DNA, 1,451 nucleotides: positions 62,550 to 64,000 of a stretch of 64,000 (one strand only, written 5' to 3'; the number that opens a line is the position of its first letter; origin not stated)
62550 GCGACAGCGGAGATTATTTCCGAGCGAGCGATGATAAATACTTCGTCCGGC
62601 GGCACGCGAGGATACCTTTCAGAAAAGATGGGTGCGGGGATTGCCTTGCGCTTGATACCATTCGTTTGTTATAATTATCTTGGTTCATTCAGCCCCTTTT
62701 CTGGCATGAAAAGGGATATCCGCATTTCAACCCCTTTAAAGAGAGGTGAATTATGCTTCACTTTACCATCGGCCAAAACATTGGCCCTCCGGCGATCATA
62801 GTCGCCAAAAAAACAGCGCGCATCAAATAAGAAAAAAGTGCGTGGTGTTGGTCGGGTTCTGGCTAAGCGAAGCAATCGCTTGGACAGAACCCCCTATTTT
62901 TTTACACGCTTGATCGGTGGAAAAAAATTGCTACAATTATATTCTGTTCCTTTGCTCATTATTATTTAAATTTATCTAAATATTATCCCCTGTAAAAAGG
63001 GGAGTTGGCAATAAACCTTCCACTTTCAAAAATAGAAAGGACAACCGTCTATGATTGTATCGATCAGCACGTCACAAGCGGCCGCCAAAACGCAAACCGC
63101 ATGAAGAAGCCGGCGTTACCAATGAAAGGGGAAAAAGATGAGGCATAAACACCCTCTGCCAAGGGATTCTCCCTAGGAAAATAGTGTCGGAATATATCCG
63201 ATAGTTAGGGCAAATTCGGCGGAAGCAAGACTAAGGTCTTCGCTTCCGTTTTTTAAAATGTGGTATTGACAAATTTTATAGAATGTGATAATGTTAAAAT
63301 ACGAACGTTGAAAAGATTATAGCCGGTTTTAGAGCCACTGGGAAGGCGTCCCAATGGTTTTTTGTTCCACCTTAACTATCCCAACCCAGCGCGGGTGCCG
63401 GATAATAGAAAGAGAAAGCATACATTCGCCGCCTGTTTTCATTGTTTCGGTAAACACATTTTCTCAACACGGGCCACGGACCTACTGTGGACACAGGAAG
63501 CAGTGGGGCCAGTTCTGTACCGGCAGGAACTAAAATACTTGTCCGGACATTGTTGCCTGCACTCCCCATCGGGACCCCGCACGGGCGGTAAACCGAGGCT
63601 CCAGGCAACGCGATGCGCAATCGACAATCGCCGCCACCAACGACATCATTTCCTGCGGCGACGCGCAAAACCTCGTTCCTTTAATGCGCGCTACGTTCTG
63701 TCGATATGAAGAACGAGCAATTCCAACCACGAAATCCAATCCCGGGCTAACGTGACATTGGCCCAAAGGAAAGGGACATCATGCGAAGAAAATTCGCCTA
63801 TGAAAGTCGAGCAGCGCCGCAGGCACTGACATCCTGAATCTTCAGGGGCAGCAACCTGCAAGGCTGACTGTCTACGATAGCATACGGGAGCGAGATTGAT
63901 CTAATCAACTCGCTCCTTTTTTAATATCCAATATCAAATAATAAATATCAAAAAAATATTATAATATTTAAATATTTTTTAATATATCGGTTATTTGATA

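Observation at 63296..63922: Candidate ~600-nt structured RNA of unknown class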

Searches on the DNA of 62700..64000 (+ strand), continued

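Call 86: search_with_rna_model(model_id=R1, sources=[window, L002, L003, L004, L005, L006, L007, L008, L009, L010, L011, L012, L013, L014, L015, L016, L017, L018, L019, L020, L021, L022, L023, L034, L035, L036, L037, L038, L039], max_evalue=10, show_alignments=4)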
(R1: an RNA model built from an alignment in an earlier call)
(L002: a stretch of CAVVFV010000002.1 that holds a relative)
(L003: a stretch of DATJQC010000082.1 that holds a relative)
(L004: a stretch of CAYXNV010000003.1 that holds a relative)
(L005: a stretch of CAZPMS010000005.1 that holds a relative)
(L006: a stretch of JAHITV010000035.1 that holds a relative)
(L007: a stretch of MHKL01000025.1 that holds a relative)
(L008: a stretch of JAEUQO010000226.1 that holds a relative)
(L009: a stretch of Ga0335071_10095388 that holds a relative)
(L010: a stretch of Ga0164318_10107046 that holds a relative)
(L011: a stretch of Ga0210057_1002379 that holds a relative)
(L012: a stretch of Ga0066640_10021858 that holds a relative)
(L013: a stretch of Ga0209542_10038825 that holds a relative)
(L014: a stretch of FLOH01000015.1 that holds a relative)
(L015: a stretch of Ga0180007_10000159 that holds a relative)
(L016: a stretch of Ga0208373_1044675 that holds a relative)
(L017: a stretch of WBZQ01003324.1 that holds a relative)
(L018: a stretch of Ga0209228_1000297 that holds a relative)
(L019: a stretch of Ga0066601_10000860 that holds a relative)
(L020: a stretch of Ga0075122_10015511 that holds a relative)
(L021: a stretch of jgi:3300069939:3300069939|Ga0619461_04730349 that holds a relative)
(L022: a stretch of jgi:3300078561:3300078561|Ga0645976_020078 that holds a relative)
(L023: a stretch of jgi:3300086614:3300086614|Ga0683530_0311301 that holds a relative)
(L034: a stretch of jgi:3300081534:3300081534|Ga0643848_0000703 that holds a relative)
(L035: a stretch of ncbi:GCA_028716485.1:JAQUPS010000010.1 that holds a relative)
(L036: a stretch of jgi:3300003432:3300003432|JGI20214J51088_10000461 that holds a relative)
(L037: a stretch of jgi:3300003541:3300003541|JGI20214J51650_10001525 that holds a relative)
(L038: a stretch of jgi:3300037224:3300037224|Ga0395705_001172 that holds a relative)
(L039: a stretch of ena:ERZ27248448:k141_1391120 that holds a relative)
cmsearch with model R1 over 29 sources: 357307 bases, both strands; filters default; matches with E-value up to 10: 7.
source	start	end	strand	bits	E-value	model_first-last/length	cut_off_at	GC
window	63507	63614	+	131.5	5.6e-31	1-110/110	no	0.6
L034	9466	9574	-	131.1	6.9e-31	1-110/110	no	0.59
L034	2508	2553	-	15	0.28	50-103/110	no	0.57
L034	12945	13017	+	14.2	0.47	1-110/110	no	0.59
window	63547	63650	-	14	0.5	1-110/110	no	0.62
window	14686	14720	-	10.8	3.4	62-96/110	no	0.57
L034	209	273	-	9.3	8.2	1-110/110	no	0.54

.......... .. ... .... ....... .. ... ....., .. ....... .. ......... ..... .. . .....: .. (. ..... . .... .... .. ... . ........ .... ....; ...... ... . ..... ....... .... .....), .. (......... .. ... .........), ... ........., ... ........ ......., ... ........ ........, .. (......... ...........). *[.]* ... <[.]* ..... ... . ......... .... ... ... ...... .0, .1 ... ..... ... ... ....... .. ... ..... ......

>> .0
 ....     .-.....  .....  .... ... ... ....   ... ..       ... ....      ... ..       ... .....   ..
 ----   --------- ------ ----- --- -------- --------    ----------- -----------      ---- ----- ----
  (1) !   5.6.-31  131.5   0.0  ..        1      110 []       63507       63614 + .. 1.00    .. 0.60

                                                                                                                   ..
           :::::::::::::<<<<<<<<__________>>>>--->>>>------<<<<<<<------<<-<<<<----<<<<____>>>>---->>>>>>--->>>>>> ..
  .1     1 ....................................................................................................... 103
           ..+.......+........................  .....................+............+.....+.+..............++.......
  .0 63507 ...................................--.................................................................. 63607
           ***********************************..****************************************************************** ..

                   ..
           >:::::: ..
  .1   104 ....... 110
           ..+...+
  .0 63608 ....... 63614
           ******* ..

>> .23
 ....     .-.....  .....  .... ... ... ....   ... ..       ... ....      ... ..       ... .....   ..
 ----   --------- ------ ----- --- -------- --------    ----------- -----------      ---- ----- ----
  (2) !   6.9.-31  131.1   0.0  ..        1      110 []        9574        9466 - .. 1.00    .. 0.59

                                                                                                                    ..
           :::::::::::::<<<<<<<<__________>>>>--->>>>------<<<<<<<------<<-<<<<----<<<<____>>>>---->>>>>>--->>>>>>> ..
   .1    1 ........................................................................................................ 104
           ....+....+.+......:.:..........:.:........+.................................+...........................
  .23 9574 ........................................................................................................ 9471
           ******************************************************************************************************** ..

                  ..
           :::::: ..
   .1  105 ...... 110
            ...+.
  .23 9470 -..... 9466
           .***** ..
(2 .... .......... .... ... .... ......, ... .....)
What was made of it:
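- On RNase P RNA (Rfam RNaseP_bact_a/b and relatives): The core model finds no copy in the parts of those contigs held here (call 86).
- Tried and rejected: The core covariance model found no further copy in 357 kb of held sequence (call 86).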

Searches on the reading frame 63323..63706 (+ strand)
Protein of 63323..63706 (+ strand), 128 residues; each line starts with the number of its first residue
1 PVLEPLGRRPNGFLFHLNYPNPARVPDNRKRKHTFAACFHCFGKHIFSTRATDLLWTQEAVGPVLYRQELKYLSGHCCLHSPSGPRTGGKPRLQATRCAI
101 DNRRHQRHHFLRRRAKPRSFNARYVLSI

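Call 33: search_protein_families(library=pfam, proteins=[window:63323-63706:+], max_evalue=10)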
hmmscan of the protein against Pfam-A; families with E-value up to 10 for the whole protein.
seq(128 aa): 0 families
